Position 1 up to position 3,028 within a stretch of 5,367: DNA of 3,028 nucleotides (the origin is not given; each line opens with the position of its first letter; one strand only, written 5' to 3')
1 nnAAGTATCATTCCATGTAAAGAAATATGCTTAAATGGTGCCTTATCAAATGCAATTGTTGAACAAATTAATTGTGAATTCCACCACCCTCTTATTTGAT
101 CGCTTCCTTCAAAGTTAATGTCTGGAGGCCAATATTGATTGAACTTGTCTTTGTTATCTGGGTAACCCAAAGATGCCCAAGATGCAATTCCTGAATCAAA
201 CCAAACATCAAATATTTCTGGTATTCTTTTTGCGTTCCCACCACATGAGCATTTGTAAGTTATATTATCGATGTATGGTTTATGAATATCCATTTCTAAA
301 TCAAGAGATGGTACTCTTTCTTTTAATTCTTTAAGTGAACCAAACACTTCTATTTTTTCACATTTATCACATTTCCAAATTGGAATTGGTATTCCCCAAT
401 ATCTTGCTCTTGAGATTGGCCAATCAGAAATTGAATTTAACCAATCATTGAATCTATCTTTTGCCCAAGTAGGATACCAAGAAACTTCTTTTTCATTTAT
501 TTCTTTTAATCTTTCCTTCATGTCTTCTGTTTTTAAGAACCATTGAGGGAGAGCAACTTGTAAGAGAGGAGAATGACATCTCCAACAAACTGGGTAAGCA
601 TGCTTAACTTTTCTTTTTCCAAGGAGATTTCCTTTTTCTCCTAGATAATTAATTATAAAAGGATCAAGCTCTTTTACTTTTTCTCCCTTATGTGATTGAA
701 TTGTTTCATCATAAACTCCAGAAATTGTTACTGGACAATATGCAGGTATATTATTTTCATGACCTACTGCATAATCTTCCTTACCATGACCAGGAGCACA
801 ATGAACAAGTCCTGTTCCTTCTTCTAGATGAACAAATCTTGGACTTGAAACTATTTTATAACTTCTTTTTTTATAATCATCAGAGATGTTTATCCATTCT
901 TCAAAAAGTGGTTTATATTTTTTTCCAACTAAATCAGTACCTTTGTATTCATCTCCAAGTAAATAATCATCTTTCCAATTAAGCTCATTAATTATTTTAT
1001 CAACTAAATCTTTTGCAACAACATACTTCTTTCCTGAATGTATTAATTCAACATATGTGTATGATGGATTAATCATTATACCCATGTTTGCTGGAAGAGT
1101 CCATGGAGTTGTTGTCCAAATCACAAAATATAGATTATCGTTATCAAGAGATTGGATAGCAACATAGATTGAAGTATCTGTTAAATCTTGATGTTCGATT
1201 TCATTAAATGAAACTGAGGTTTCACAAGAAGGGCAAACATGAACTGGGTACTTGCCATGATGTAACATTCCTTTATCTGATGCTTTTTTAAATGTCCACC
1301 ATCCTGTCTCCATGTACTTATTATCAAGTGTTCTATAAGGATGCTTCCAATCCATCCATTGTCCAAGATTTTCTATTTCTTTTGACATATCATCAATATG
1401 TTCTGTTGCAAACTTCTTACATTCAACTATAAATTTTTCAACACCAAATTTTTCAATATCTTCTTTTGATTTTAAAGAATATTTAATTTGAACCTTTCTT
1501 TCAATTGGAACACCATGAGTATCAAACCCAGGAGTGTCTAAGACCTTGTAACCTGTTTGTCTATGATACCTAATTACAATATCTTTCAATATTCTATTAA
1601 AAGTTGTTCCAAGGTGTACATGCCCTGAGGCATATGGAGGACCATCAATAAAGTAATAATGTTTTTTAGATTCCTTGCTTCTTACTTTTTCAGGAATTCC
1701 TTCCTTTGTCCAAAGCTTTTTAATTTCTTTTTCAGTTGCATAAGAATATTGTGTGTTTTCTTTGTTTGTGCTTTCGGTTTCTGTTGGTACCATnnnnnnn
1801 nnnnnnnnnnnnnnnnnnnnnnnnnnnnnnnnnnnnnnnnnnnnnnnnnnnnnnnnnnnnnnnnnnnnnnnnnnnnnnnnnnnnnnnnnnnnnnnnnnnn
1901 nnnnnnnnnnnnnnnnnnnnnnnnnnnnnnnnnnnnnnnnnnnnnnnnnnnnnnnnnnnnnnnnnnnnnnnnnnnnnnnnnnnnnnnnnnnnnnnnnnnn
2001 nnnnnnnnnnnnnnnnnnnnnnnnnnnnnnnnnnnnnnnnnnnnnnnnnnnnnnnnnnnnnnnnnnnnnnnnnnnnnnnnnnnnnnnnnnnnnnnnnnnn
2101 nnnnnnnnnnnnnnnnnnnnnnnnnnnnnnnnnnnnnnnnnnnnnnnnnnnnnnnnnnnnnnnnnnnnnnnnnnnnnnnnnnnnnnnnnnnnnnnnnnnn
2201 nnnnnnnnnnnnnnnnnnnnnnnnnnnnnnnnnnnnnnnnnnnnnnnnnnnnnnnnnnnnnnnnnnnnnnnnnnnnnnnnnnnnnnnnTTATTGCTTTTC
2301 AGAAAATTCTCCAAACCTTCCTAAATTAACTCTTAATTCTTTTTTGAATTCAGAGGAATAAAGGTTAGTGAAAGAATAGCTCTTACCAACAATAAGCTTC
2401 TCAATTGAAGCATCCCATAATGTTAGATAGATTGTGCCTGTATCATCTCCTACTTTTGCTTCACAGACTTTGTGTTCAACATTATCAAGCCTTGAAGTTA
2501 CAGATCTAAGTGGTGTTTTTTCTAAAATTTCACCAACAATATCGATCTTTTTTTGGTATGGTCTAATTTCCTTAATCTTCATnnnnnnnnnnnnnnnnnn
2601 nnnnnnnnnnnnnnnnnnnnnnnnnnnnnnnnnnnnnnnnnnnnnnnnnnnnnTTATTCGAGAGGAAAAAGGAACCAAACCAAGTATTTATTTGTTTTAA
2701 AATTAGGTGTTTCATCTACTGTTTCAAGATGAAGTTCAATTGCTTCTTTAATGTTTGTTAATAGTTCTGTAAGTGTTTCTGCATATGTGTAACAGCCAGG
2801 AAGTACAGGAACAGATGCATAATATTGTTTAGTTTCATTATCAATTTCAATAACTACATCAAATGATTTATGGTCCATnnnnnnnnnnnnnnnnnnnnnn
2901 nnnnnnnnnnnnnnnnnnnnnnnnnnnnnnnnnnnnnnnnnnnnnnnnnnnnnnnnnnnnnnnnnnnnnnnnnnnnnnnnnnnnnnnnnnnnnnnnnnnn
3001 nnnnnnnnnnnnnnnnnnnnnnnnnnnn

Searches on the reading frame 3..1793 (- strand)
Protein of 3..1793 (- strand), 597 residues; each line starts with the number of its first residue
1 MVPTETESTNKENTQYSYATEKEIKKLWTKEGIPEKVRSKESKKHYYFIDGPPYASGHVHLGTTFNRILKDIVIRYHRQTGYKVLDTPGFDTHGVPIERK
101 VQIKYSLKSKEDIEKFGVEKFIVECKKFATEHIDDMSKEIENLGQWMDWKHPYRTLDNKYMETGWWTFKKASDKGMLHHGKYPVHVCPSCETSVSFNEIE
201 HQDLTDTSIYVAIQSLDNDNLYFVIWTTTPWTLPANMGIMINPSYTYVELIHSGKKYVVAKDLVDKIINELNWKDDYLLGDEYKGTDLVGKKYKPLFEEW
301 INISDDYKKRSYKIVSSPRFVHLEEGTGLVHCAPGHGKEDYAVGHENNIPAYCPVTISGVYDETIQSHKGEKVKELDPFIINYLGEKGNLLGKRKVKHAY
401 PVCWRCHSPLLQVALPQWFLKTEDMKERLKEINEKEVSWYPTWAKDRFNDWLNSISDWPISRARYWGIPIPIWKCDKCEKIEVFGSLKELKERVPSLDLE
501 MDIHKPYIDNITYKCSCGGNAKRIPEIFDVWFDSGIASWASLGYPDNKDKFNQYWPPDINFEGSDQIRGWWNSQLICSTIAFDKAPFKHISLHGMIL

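Call 7: search_protein_families(library=pfam, proteins=[window:3-1793:-], max_evalue=0.01)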
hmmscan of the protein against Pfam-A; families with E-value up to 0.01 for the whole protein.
window:3-1793:- (597 aa): 2 families
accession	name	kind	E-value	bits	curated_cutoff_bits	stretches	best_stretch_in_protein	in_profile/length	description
PF00133.28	tRNA-synt_1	-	3.5e-101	339.4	22.7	1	25-596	3-368/414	tRNA synthetases class I (I, L, M and V)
PF09334.17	tRNA-synt_1g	-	4.1e-15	55.9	20.1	2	53-102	8-57/391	tRNA synthetases class I (M)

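Call 8: search_protein_families(library=ncbifam, proteins=[window:3-1793:-], max_evalue=0.01)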
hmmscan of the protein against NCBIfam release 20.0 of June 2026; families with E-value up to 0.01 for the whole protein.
window:3-1793:- (597 aa): 15 families
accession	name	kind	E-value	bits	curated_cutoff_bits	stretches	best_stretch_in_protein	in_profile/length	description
TIGR00392.1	ileS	equivalog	4.7e-185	617.3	621.4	1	19-597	10-605/861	isoleucine--tRNA ligase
NF000257.1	MupA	exception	2.3e-122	409.7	1900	1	18-596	6-578/1024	mupirocin-resistant isoleucine--tRNA ligase MupA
NF000258.1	MupB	exception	5.3e-121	405.2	1900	1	20-596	8-580/1033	mupirocin-resistant isoleucine--tRNA ligase MupB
NF040702.1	ileS_w_GNAT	exception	2.7e-98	329.9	1999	2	252-596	443-771/1100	isoleucine--tRNA ligase, N-acetyltransferase domain-containing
NF009687.0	PRK13208.1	equivalog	2.5e-91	307.1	738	2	314-597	255-528/801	valine--tRNA ligase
TIGR00422.1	valS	equivalog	1.9e-90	304.1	612.1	2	308-596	250-519/863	valine--tRNA ligase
NF004349.1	PRK05729.1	equivalog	5e-78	263.2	704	2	308-596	244-509/860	valine--tRNA ligase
NF000540.1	alt_ValS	exception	4e-49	167.3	900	2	363-597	332-568/827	valine--tRNA ligase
NF011492.0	PRK14900.1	equivalog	1.7e-45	155.3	1783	2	304-596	255-525/1044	valine--tRNA ligase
NF008957.0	PRK12300.1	subfamily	1e-41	142.9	677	2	19-343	8-324/946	leucine--tRNA ligase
TIGR00396.1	leuS_bact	equivalog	2.5e-34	118.5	548.4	3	20-199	6-167/843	leucine--tRNA ligase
TIGR00395.1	leuS_arch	equivalog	7e-32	110.4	648.5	1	20-342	3-317/938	leucine--tRNA ligase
TIGR00398.1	metG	equivalog_domain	1.1e-14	54.1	336.35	2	53-104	8-59/530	methionine--tRNA ligase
NF001100.0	PRK00133.1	equivalog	1.2e-12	47.2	587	2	52-102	13-63/676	methionine--tRNA ligase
NF008900.0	PRK12267.1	equivalog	4.4e-11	42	598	1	46-202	5-143/648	methionine--tRNA ligase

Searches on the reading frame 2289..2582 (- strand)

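Call 7: search_protein_families(library=pfam, proteins=[window:2289-2582:-], max_evalue=0.01)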
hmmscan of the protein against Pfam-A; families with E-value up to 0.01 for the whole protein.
window:2289-2582:- (97 aa): 2 families
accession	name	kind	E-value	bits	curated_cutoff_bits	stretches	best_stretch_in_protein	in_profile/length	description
PF21473.3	Ssb-like_OB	-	6.9e-06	26.6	24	1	18-92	13-94/97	Single-stranded DNA binding protein Ssb-like, OB fold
PF16900.11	REPA_OB_2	-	0.0043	17.4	27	1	10-63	10-64/98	Replication protein A OB domain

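Call 8: search_protein_families(library=ncbifam, proteins=[window:2289-2582:-], max_evalue=0.01)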
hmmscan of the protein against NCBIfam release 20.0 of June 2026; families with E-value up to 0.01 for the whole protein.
window:2289-2582:- (97 aa): 15 families
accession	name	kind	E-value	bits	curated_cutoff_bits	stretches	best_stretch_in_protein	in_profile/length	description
NF005049.0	PRK06461.1-3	equivalog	2.3e-18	66.8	188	1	2-95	6-98/144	single-stranded DNA-binding protein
NF005050.0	PRK06461.1-4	equivalog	7.1e-14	52.2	176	1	2-94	7-97/151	single-stranded DNA-binding protein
NF005051.0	PRK06461.1-5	equivalog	1.3e-08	35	235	1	2-95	4-95/146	single-stranded DNA-binding protein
NF012035.0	PRK15491.1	equivalog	6.7e-08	32.2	362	1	2-95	59-155/374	replication factor A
NF005554.0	PRK07218.1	equivalog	2.4e-07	30.1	447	1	2-91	60-144/423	Single-stranded DNA binding protein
NF006255.0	PRK08402.1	equivalog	3.3e-07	29.5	442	1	1-62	63-123/355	replication factor A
NF005048.0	PRK06461.1-1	equivalog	3.6e-07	30.6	230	1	2-90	4-90/148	single-stranded DNA-binding protein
NF011288.0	PRK14699.1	equivalog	7e-07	28.5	544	1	2-80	168-248/484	replication factor A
NF005551.0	PRK07211.1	equivalog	7.1e-07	28.9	575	1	10-90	171-253/485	single-stranded DNA binding protein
NF005553.0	PRK07217.1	subfamily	1.1e-06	28.2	353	1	43-93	107-158/311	replication factor A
NF009034.0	PRK12366.1-5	equivalog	1.4e-06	27.1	789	1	2-88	63-151/642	replication factor A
NF009032.0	PRK12366.1-3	equivalog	8.4e-06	24.3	773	1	2-88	63-151/651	replication factor A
NF009030.0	PRK12366.1-1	equivalog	3e-05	22.6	1147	1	2-89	534-621/796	replication factor A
NF009031.0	PRK12366.1-2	equivalog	0.00034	19.2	767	1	2-61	69-127/647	replication factor A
TIGR00617.1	rpa1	subfamily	0.0041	15.7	334.2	1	2-60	300-361/608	replication factor-a protein 1 (rpa1)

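Call 52: search_protein_families(library=phrogs, proteins=[L023:14-1222:+, L023:1201-1695:+, L023:1705-1926:+, L023:2039-3673:+], max_evalue=0.001)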
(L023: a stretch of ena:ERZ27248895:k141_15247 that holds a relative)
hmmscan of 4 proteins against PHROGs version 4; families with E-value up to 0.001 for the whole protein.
L023:14-1222:+ (402 aa): 0 families

L023:1201-1695:+ (164 aa): 0 families

L023:1705-1926:+ (73 aa): 0 families

L023:2039-3673:+ (544 aa): 2 families
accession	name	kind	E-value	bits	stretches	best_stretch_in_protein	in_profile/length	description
phrog_2889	-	unknown function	7.6e-11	42.5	1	291-543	138-414/418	-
phrog_22373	-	unknown function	1.3e-06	28.2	1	66-213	279-427/688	-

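Call 86: search_protein_families(library=padloc, proteins=[window:2289-2582:-], max_evalue=0.001)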
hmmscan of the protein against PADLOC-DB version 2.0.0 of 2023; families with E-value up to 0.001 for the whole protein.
window:2289-2582:- (97 aa): 0 families

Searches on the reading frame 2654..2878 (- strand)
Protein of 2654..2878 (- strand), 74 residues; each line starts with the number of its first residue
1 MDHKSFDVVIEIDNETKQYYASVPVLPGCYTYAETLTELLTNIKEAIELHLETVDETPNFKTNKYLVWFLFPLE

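Call 7: search_protein_families(library=pfam, proteins=[window:2654-2878:-], max_evalue=0.01)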
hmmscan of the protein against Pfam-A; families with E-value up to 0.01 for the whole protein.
window:2654-2878:- (74 aa): 2 families
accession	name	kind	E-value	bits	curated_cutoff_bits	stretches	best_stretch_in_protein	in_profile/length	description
PF15919.11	HicB_lk_antitox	-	1.2e-10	42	27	1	7-56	2-51/123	HicB_like antitoxin of bacterial toxin-antitoxin system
PF21748.3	UPF0150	-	6e-06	26.5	27.3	1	12-51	14-53/64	UPF0150-like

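Call 8: search_protein_families(library=ncbifam, proteins=[window:2654-2878:-], max_evalue=0.01)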
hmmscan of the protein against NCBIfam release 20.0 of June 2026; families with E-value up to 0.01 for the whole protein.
window:2654-2878:- (74 aa): 0 families

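Call 52: search_protein_families(library=phrogs, proteins=[L023:14-1222:+, L023:1201-1695:+, L023:1705-1926:+, L023:2039-3673:+], max_evalue=0.001)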
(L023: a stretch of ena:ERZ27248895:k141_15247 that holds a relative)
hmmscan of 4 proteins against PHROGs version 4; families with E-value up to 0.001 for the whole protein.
L023:14-1222:+ (402 aa): 0 families

L023:1201-1695:+ (164 aa): 0 families

L023:1705-1926:+ (73 aa): 0 families

L023:2039-3673:+ (544 aa): 2 families
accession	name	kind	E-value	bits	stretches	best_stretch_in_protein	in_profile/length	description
phrog_2889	-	unknown function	7.6e-11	42.5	1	291-543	138-414/418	-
phrog_22373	-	unknown function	1.3e-06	28.2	1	66-213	279-427/688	-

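Call 86: search_protein_families(library=padloc, proteins=[window:2654-2878:-], max_evalue=0.001)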
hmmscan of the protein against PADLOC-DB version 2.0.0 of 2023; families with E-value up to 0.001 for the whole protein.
window:2654-2878:- (74 aa): 0 families
